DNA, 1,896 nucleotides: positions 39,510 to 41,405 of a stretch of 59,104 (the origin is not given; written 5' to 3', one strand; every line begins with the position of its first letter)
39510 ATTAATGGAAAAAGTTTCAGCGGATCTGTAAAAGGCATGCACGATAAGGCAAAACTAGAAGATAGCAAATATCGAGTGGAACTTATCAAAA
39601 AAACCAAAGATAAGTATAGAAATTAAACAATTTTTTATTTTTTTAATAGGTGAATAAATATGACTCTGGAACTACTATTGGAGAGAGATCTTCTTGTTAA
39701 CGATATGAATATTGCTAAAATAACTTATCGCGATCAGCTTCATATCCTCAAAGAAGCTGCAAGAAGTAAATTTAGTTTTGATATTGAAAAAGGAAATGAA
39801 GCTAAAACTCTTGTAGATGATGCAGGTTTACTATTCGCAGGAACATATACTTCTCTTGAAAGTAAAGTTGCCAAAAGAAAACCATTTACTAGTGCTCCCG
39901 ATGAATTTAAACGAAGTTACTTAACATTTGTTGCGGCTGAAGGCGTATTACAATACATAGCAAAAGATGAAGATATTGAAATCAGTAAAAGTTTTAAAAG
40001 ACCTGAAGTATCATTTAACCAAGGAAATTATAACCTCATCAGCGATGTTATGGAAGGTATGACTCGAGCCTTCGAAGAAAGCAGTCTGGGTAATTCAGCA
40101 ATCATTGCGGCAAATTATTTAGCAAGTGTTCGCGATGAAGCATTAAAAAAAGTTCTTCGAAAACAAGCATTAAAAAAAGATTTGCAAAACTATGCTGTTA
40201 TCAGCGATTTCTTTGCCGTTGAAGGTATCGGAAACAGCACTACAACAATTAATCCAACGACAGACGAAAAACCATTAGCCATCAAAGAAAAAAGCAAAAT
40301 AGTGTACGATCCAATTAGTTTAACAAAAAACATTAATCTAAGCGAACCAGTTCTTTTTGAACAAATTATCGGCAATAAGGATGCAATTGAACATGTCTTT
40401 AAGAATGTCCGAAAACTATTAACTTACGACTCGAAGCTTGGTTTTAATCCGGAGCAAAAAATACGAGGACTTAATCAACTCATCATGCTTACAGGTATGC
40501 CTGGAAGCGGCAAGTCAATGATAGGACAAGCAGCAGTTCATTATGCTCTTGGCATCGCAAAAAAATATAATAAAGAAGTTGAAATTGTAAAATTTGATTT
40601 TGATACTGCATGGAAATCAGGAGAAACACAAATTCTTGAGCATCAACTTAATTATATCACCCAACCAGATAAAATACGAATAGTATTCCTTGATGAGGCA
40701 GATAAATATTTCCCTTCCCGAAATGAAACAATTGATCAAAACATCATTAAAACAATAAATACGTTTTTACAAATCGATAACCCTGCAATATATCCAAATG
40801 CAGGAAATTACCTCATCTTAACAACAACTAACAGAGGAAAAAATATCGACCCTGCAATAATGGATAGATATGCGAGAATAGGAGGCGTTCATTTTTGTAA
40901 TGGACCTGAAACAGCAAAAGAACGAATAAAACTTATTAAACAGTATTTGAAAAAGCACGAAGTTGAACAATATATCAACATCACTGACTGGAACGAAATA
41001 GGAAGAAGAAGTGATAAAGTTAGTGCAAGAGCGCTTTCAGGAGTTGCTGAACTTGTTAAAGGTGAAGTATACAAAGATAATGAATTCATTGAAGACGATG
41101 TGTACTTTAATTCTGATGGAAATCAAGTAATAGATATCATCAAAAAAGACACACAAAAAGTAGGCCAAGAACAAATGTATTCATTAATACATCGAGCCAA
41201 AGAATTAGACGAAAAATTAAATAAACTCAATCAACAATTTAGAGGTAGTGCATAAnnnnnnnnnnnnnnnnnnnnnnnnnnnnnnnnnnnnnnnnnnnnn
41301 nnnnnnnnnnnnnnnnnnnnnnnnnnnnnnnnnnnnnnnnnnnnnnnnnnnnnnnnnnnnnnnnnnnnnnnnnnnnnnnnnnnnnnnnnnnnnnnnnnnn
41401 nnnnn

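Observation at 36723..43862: Uncharacterised ATPase-centred operon: two membrane anchors, a coiled-coil protein, a classical AAA ATPase, an SF3/D5-like P-loop protein and an orphan, next to a PD-(D/E)xK-like gene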

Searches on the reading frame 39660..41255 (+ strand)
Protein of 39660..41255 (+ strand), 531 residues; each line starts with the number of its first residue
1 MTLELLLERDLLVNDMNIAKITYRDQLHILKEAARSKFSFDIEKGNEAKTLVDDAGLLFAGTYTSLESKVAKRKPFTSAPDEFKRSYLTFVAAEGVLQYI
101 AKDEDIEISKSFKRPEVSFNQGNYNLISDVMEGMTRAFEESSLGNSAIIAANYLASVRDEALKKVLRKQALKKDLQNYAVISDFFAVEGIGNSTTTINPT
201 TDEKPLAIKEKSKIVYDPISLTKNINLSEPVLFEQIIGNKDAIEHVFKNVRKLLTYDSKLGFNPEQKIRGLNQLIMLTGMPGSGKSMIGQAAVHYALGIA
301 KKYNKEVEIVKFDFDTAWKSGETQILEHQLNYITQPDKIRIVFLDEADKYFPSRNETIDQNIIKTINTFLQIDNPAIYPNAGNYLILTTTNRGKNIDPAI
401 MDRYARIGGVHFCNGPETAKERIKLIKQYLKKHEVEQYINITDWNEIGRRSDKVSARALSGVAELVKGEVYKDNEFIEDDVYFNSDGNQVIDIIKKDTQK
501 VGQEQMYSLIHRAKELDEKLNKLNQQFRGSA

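Call 3: search_protein_families(library=pfam, proteins=[window:39660-41255:+], max_evalue=0.1)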
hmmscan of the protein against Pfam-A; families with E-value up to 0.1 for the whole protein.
window:39660-41255:+ (531 aa): 9 families
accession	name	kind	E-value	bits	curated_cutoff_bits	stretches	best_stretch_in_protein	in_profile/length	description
PF00004.35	AAA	-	3.8e-12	47.2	21.2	1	275-407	1-126/131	ATPase family associated with various cellular activities (AAA)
PF13173.12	AAA_14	-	0.00069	20.1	27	1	272-350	2-74/129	AAA domain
PF24883.2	NPHP3_N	-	0.0015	19.2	24.8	1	272-361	22-108/164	Nephrocystin 3, N-terminal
PF20720.3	nSTAND3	-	0.004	17.3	27.2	1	272-368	17-97/155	Novel STAND NTPase 3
PF02287.20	Dehydratase_SU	-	0.017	15.6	25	1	1-96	27-119/133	Dehydratase small subunit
PF13238.12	AAA_18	-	0.044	14.7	29.4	0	275-293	1-19/128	AAA domain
PF13401.12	AAA_22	-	0.068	13.9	27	0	272-292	5-25/130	AAA domain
PF19696.4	DUF6196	-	0.082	13.3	25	0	136-193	32-89/144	Family of unknown function (DUF6196)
PF00016.26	RuBisCO_large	-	0.096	12.4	30.1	0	462-518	36-96/299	Ribulose bisphosphate carboxylase large chain, catalytic domain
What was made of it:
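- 39660..41255 (+): g4: classical-clade AAA ATPase, 531 aa. It has an all-helical N-domain of about 175 aa, a linker of about 50 aa, then one AAA module. PF00004 matches at E 3.8e-12 (call 3).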

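Call 4: search_protein_families(library=padloc, proteins=[window:39660-41255:+], max_evalue=0.1)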
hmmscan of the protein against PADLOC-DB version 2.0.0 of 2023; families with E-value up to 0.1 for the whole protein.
window:39660-41255:+ (531 aa): 4 families
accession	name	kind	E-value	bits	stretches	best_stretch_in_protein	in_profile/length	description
PDLC02196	IetA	-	2.6e-08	31.7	1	271-506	121-337/374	-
PDLC00914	TRIP13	-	2.5e-07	28.4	1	272-437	71-238/302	TRIP13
PDLC00915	TRIP13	-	0.0028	15.1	1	270-407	61-205/302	TRIP13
PDLC04140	mad8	-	0.0094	13.5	1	272-447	27-132/314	mads_8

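Call 8: search_protein_families(library=ncbifam, proteins=[window:39660-41255:+], max_evalue=0.1)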
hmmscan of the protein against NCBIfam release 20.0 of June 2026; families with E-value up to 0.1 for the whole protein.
window:39660-41255:+ (531 aa): 9 families
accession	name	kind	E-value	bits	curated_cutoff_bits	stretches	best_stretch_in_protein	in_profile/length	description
NF003069.1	PRK03992.1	subfamily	1e-06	28.1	500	1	199-454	96-336/379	proteasome-activating nucleotidase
TIGR01242.2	TIGR01242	subfamily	3.9e-06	26.1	500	1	206-455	86-320/362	proteasome-activating nucleotidase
TIGR01243.1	CDC48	subfamily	2.2e-05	23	802.65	1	329-443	538-648/733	CDC48 family AAA ATPase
NF047747.1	PrtsmActNtasePan2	equivalog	0.002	17.5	700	1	227-440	144-345/397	proteasome-activating nucleotidase Pan2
TIGR03689.1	pup_AAA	equivalog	0.0022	16.8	504.75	1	274-401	218-351/512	proteasome ATPase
NF008925.0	PRK12285.1-2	equivalog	0.0034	16.4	451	0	268-358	57-149/365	tryptophan--tRNA ligase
NF011971.0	PRK15443.1-2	equivalog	0.013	15.4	282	1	1-89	64-149/173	propanediol dehydratase small subunit PduE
NF011975.0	PRK15443.2-2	subfamily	0.024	14.6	196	0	1-94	30-120/139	diol dehydratase small subunit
TIGR02928.1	TIGR02928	subfamily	0.025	13.4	181.3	0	274-332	42-98/366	orc1/cdc6 family replication initiation protein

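Call 9: search_protein_families(library=phrogs, proteins=[window:39660-41255:+], max_evalue=0.1)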
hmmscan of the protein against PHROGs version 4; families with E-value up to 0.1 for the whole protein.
window:39660-41255:+ (531 aa): 6 families
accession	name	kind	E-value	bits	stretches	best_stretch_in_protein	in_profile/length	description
phrog_3757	-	unknown function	6e-13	49.9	1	224-506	82-349/367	-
phrog_10401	-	other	9.7e-05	22.3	1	259-433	447-604/667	ATPase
phrog_168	-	DNA, RNA and nucleotide metabolism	0.00048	20.9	1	275-502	45-244/314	clamp loader of DNA polymerase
phrog_9172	-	unknown function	0.0035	17.2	1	271-404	106-236/509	-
phrog_7485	-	unknown function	0.022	14.7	0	274-407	229-353/430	-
phrog_38126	-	unknown function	0.048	14.7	0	419-452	14-46/57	-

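Call 10: search_solved_structures(query=window:39660-41255:+, max_evalue=0.001)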
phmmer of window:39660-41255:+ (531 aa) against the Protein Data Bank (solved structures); distinct sequences matched with E-value up to 0.001: 73 (the best 60 are shown).
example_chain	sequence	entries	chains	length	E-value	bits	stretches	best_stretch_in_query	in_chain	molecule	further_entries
5vc7_A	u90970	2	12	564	7.6e-08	35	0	275-472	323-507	VCP-like ATPase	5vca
4xgu_A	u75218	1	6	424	8.8e-08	34.8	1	265-405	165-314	Putative pachytene checkpoint protein 2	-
5g4g_A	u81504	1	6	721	1.4e-07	34.1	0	275-462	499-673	VCP-LIKE ATPASE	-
5g4f_A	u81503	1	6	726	1.4e-07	34.1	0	275-462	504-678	VCP-LIKE ATPASE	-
7wd3_A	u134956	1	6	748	4.3e-07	32.5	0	223-401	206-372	ATPase family gene 2 protein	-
7nku_A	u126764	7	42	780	5e-07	32.3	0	223-401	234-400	ATPase family gene 2 protein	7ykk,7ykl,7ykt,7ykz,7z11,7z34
7t3i_A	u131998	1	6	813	6.9e-07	31.8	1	275-430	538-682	Rix7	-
7swl_A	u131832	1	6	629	7.3e-07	31.7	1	275-430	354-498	Rix7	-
6mat_A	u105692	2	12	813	1.6e-06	30.6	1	275-430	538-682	Rix7 mutant | Rix7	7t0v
8rs9_A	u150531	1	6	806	2.7e-06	29.8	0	275-432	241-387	Transitional endoplasmic reticulum ATPase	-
7wbb_A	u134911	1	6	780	3.4e-06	29.5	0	223-401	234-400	AFG2 isoform 1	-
6chs_H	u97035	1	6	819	3.4e-06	29.5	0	275-408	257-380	Putative cell division control protein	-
8r0e_A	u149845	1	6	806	5.2e-06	28.9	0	275-432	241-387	Transitional endoplasmic reticulum ATPase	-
7wub_D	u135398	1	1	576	6.4e-06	28.6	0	275-432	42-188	Transitional endoplasmic reticulum ATPase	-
7wub_C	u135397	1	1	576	6.8e-06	28.5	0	275-432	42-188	Transitional endoplasmic reticulum ATPase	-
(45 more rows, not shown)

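Call 27: find_homologous_proteins(query=window:39660-41255:+)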
Query window:39660-41255:+ (531 aa): 5 proteins with E <= 0.001 among 8000 candidates.
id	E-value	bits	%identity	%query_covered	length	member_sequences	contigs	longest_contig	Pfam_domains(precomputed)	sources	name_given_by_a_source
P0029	0.0e+0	1169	100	100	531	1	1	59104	PF00004.36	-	-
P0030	4.0e-280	948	80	97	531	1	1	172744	PF00004.36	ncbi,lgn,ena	-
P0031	1.9e-132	461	42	99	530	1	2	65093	PF00004.36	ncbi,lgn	ncbi:MAG: AAA family ATPase [Candidatus Woesearchaeota archaeon]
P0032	8.5e-6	43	25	31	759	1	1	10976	PF13173.13,PF02359.25,PF13671.13,PF00004.36,PF13401.13,PF13238.13,PF07728.21,PF13191.13,PF06414.19,PF07724.21,PF24883.3,PF05729.19,PF13521.13,PF25199.2,PF13481.13,PF09336.17,PF01057.24,PF06068.20,PF05496.19,PF17862.8,PF01637.25,PF01695.24,PF13479.13,PF00158.33,PF02933.24,PF23902.1,PF00005.34,PF12775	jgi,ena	-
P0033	1.7e-5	42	31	32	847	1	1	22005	PF13173.13,PF13086.13,PF06745.20,PF13245.13,PF13671.13,PF00004.36,PF13401.13,PF13238.13,PF05496.19,PF17862.8,PF07728.21,PF13191.13,PF06414.19,PF00158.33,PF07724.21,PF23902.1,PF13521.13,PF06347.20,PF00910.29,PF01078.28,PF08239.18,PF20720.4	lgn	-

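Call 42: search_dna_similar(query=window:39660-41255:+, collection=phages, mode=protein, max_evalue=0.001, max_rows=15)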
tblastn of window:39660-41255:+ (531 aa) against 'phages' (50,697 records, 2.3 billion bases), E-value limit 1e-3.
No match.

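Call 70: predict_structure(alignment_id=A6)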
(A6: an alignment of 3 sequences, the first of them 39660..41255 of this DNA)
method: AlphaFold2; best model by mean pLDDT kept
length: 531 residues; sequences in the alignment: 3
mean_pLDDT: 42.4   pTM: 0.35
mean pLDDT of the five models: 42.4, 42.2, 42.1, 41.6, 36.6
residues with pLDDT >= 90: 0; 70-90: 26; 50-70: 138; < 50: 367
segments of 3 or more residues with pLDDT < 50: 1-40, 73-76, 78-91, 93-216, 230-239, 249-289, 391-394, 402-426, 432-434, 438-531
pLDDT, mean of each block of 10 residues (from residue 1): 26 32 40 42 51 51 55 47 44 45 31 25 27 32 28 27 30 28 23 26 25 47 61 47 52 39 42 43 37 54 66 65 72 74 62 59 71 64 58 52 38 33 48 48 38 30 28 23 24 27 30 39 39 35
secondary structure, 60 per line:
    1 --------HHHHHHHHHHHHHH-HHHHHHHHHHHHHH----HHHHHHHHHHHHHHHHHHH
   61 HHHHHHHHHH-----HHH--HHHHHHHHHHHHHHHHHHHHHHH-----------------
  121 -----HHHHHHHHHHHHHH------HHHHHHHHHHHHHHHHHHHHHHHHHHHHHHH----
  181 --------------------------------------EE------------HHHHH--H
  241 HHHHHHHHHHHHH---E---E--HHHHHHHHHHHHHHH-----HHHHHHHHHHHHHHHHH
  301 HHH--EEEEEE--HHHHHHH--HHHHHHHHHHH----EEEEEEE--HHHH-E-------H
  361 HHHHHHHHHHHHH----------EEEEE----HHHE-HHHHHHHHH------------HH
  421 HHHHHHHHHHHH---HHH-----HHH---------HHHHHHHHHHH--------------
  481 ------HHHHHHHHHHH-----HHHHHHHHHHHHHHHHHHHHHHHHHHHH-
elements in order: H9-22 H24-37 H42-70 H81-103 H126-139 H146-176 H233-237 H240-253 H264-278 H284-303 E306-311 H314-320 H323-333 E338-344 H347-350 H360-373 E384-388 H398-406 H419-432 H456-466 H487-497 H503-530
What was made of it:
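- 39660..41255 (+): The AF2 model is unusable (pLDDT 42, call 70).
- On ESCRT/Cdv: A MIT fold could not be tested because the g4 model has pLDDT 42 (call 70).
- Tried and rejected: AF2 with the three permitted sequences gave pLDDT 42, so no fold search was run on it (call 70).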

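Call 84: search_solved_structures(query=A5, max_evalue=0.00001, show_alignments=2)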
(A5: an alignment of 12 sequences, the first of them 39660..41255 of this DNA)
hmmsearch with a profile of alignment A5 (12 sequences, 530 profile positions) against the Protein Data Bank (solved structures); distinct sequences matched with E-value up to 0.00001: 268 (the best 60 are shown).
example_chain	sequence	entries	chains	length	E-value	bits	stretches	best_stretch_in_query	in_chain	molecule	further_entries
8rs9_A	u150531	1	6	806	2.4e-36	128.7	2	224-406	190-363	Transitional endoplasmic reticulum ATPase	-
8r0e_A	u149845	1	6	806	5.2e-36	127.6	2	224-406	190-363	Transitional endoplasmic reticulum ATPase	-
8pqx_A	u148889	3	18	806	3.4e-35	124.9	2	239-470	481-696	Transitional endoplasmic reticulum ATPase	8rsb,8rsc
5c18_A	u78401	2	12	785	4.3e-35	124.6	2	239-474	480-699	Transitional endoplasmic reticulum ATPase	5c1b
7rlb_A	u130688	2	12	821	4.6e-35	124.4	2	224-406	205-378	Transitional endoplasmic reticulum ATPase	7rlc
7rlj_A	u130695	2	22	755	5.9e-35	124.1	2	224-406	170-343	Transitional endoplasmic reticulum ATPase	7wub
8yka_A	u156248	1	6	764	6.1e-35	124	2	224-406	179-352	Transitional endoplasmic reticulum ATPase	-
7mdm_B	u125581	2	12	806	6.3e-35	124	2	232-470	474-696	Transitional endoplasmic reticulum ATPase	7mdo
7y4w_A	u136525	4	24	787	6.9e-35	123.9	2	224-406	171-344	Transitional endoplasmic reticulum ATPase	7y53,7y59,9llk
7rlh_A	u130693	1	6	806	7.2e-35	123.8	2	224-406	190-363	Transitional endoplasmic reticulum ATPase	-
7l5w_A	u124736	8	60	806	7.4e-35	123.8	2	224-406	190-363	Transitional endoplasmic reticulum ATPase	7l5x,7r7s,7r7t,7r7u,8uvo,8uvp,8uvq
7bp9_A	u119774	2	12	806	7.5e-35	123.8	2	224-406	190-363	Transitional endoplasmic reticulum ATPase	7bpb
10qq_A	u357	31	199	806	7.5e-35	123.8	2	224-406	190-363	Transitional endoplasmic reticulum ATPase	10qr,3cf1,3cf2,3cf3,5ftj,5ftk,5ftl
7k57_A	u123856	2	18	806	7.5e-35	123.8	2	224-406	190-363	Transitional endoplasmic reticulum ATPase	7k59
7bp8_A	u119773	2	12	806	7.5e-35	123.8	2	224-406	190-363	Transitional endoplasmic reticulum ATPase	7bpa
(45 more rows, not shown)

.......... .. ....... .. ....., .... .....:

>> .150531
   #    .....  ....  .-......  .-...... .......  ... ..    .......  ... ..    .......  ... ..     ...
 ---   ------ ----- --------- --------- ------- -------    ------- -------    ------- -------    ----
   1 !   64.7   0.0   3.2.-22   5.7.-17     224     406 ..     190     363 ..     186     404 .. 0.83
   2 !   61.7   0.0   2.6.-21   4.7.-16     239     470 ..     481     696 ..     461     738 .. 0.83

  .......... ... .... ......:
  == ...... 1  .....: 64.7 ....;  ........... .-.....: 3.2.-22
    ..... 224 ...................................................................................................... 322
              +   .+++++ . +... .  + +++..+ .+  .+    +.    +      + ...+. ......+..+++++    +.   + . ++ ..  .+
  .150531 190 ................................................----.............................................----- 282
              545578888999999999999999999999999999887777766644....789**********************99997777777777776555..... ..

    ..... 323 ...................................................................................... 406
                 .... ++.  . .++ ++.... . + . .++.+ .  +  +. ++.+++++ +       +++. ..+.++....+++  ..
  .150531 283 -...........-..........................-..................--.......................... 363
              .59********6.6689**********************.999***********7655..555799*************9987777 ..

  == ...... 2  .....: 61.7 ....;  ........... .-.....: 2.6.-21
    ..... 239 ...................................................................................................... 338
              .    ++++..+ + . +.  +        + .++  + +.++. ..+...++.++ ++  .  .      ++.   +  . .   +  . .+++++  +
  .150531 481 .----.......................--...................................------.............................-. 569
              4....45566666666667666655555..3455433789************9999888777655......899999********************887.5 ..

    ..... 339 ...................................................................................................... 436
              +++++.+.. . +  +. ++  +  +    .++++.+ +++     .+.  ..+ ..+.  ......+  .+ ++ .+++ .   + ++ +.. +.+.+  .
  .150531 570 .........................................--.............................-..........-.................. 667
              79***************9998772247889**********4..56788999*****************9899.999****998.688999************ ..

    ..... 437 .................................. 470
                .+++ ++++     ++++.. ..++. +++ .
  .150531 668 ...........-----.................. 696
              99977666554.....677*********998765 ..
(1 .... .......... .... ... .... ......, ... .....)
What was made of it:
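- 39660..41255 (+): The family profile matches p97 D1/D2, VAT, AFG2 and Vps4B (call 84).
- The g4 profile matches p97, VAT and AFG2 equally well (call 84).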

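Call 109: find_related_loci(query=A6, collection=viral_contigs, flank=6000)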
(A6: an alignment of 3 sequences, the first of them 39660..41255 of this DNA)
Query A6 (531 aa) in viral_contigs; peptide patterns used: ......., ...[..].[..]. (x = any residue, [..] = any of these).
527 stretches matched a pattern, but none encodes a relative of the query by tblastn (E <= 1e-3).
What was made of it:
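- No close g4 relative occurs in viral collections (calls 42, 109).
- Tried and rejected: g4 relatives in phage and viral collections: none (calls 42, 109).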
